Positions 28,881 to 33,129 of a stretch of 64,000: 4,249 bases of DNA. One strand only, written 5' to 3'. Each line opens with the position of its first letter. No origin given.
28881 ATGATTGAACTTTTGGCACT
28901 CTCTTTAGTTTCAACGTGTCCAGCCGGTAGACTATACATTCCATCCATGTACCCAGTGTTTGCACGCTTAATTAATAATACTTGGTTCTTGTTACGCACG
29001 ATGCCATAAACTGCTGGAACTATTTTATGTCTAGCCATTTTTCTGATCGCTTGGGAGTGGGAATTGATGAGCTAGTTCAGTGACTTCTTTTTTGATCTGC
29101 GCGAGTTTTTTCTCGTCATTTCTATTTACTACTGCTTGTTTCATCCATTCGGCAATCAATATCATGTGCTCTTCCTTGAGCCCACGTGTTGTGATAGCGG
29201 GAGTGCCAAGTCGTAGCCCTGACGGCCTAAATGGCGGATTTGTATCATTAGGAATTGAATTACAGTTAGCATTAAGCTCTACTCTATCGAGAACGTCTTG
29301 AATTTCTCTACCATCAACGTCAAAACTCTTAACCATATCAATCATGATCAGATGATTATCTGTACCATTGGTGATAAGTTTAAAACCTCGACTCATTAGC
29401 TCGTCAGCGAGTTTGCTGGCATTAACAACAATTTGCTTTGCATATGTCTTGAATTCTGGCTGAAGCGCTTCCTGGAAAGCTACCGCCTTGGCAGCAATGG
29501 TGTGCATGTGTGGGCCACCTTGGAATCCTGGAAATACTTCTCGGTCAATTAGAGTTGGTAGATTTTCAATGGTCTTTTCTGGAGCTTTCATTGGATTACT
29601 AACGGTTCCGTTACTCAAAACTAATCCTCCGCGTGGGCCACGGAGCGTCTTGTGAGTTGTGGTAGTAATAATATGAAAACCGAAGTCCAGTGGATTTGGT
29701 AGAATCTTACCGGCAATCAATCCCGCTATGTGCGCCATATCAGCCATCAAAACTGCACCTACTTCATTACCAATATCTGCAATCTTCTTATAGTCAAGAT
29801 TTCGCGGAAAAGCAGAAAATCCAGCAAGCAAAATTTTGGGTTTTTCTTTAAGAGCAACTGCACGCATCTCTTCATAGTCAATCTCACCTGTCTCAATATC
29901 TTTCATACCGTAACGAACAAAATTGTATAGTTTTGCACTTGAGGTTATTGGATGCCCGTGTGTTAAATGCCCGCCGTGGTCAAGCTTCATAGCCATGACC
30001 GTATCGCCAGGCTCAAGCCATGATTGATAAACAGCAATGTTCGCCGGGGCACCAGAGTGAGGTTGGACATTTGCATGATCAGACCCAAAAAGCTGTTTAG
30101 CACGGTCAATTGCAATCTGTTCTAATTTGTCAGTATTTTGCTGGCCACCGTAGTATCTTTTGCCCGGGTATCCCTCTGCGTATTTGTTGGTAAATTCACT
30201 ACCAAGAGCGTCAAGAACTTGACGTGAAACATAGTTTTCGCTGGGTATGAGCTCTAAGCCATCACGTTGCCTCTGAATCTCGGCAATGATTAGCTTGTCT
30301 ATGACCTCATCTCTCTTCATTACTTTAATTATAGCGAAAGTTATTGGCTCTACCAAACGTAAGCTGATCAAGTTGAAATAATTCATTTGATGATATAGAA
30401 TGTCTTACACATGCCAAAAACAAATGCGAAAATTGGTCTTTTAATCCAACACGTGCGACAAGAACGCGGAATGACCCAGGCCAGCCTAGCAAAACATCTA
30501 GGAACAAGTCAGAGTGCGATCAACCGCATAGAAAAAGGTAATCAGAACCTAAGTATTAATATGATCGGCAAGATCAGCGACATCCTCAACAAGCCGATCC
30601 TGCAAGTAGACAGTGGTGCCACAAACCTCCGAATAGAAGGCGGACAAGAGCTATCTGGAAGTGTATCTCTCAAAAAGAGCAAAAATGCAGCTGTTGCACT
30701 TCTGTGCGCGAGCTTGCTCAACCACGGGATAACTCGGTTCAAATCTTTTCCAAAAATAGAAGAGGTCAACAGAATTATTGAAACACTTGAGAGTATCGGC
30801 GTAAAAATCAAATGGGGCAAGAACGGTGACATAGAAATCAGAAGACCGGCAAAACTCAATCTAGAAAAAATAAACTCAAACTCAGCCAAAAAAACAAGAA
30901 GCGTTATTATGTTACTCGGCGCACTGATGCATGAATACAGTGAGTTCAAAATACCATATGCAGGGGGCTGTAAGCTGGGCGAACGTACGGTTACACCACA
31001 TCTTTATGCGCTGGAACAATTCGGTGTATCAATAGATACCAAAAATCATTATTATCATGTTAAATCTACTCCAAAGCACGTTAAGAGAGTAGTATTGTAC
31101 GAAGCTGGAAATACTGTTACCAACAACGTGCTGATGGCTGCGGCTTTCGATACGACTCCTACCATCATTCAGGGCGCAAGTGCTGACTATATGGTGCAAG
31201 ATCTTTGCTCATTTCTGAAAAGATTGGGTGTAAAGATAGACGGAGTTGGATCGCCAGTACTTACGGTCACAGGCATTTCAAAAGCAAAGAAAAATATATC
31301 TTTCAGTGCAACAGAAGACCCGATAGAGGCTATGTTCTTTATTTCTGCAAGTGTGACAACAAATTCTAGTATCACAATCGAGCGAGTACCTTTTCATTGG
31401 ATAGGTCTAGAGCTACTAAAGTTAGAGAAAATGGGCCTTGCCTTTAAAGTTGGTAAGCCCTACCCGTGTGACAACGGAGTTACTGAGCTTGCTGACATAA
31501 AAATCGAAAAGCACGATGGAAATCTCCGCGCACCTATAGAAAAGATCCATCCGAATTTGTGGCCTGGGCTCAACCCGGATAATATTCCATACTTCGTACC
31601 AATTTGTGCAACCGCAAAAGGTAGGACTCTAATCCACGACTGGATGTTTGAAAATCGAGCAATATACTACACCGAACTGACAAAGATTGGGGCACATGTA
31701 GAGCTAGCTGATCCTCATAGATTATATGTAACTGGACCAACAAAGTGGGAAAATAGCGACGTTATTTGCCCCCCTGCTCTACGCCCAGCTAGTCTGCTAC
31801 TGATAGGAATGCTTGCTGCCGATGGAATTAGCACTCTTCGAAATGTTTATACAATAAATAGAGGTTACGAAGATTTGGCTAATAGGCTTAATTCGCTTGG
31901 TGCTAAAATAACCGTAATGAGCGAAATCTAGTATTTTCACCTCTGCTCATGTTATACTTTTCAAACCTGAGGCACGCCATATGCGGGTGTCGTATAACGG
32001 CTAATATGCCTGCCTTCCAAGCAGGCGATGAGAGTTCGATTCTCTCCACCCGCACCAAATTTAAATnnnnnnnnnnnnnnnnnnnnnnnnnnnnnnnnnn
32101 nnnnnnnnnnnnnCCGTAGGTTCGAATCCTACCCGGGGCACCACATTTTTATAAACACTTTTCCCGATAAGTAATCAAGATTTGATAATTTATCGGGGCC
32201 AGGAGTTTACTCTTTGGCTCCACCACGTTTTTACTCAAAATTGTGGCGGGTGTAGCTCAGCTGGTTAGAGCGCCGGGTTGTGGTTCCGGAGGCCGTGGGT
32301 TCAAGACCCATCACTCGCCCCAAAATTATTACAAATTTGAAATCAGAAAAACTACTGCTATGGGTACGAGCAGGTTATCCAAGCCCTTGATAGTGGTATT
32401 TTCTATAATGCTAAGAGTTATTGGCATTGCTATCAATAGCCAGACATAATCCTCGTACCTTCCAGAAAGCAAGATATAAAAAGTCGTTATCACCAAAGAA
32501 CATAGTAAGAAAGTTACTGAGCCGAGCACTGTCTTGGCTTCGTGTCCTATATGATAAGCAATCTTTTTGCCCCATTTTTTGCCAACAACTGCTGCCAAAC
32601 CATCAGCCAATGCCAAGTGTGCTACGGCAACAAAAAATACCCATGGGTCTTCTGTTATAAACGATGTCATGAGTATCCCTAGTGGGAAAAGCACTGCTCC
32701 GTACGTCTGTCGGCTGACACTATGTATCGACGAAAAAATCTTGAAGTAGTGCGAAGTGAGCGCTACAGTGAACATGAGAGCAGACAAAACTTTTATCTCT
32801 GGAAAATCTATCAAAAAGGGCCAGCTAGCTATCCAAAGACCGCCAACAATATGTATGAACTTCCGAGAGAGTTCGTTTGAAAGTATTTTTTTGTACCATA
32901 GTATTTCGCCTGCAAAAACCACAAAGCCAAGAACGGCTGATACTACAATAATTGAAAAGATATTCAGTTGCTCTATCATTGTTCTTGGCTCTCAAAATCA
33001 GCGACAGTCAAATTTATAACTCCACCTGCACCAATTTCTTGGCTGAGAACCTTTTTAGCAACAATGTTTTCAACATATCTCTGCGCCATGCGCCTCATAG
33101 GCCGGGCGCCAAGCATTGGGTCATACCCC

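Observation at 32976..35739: Membrane-anchored two-ring Clp/Hsp100-like ATPase with a degenerate first Walker B, coupled to a small polytopic membrane protein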

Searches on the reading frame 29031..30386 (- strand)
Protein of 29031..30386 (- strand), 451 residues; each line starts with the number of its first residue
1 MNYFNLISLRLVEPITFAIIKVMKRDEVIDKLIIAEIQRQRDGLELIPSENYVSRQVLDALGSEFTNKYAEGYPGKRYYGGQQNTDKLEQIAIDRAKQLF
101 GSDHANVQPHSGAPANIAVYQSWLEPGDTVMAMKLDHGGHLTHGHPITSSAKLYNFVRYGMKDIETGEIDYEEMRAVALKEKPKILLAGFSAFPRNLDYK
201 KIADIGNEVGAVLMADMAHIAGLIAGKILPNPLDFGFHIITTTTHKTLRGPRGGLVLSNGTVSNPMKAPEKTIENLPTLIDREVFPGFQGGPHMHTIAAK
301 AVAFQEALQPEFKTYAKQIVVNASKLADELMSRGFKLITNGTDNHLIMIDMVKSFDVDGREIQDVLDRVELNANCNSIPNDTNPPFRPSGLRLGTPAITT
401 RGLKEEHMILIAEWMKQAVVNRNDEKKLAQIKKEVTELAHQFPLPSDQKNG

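Call 74: search_protein_families(library=pfam, proteins=[window:29031-30386:-], max_evalue=0.001)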
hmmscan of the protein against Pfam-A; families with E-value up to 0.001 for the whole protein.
window:29031-30386:- (451 aa): 2 families
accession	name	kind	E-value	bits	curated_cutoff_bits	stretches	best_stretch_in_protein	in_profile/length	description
PF00464.25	SHMT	-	1.2e-153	511.9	27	1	24-415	3-399/399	Serine hydroxymethyltransferase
PF00155.27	Aminotran_1_2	-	4.1e-05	23.4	19.7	1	98-341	53-301/361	Aminotransferase class I and II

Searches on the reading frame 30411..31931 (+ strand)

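Call 74: search_protein_families(library=pfam, proteins=[window:30411-31931:+], max_evalue=0.001)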
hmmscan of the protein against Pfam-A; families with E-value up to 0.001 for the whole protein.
window:30411-31931:+ (506 aa): 6 families
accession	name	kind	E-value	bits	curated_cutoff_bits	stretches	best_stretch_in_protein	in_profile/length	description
PF00275.25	EPSP_synthase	-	5.3e-39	134.5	22.8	1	76-492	2-416/417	EPSP synthase (3-phosphoshikimate 1-carboxyvinyltransferase)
PF01381.28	HTH_3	-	5.4e-13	49.2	23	1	14-63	3-52/55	Helix-turn-helix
PF13560.12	HTH_31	-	6.3e-08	33.3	27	1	9-58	3-53/64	Helix-turn-helix domain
PF12844.13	HTH_19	-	2.7e-06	27.6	30.2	1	12-60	4-52/64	Helix-turn-helix domain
PF13744.12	HTH_37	-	3.2e-06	27.3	27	1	6-46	17-57/80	Helix-turn-helix domain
PF13443.12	HTH_26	-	2.1e-05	25.1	22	1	13-60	3-51/63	Cro/C1-type HTH DNA-binding domain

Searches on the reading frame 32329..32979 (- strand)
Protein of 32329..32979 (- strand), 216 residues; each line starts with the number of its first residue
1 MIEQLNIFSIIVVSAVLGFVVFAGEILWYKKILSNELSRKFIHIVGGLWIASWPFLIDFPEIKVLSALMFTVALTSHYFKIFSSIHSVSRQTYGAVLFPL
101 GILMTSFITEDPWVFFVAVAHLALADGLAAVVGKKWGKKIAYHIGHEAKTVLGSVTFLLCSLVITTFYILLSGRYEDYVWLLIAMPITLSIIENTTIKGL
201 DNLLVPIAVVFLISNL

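Call 3: search_protein_families(library=pfam, proteins=[window:32329-32979:-], max_evalue=0.01)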
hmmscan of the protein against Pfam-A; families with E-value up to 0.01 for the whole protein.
window:32329-32979:- (216 aa): 1 family
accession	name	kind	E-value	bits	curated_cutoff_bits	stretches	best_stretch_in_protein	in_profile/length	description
PF01148.25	CTP_transf_1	-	0.0029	17.9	24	1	46-192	64-213/264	Cytidylyltransferase family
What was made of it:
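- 32329..32979 (-): Third gene of the local operon: a 216-aa polytopic membrane protein with a weak CTP_transf_1 (CdsA / polyprenol-kinase clan) match. It overlaps the ATPase stop by 4 nt. It is lineage-specific and not part of the conserved pair. Pfam E 0.003, below the cut-off (call 3).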

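Call 4: search_protein_families(library=ncbifam, proteins=[window:32329-32979:-], max_evalue=0.01)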
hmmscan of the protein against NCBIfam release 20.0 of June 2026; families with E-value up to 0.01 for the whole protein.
window:32329-32979:- (216 aa): 0 families

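Call 27: search_protein_families(library=pfam, proteins=[window:32329-32976:-], max_evalue=0.1)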
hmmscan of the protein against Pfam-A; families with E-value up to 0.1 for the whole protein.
window:32329-32976:- (215 aa): 1 family
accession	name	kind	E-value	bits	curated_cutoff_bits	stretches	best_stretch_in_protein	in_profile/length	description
PF01148.25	CTP_transf_1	-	0.004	17.5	24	1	44-191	63-213/264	Cytidylyltransferase family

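Call 65: search_protein_families(library=padloc, proteins=[window:32329-32979:-], max_evalue=0.01)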
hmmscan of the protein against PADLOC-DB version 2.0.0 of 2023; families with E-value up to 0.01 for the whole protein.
window:32329-32979:- (216 aa): 0 families
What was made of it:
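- The small protein has no PADLOC hit (call 65).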
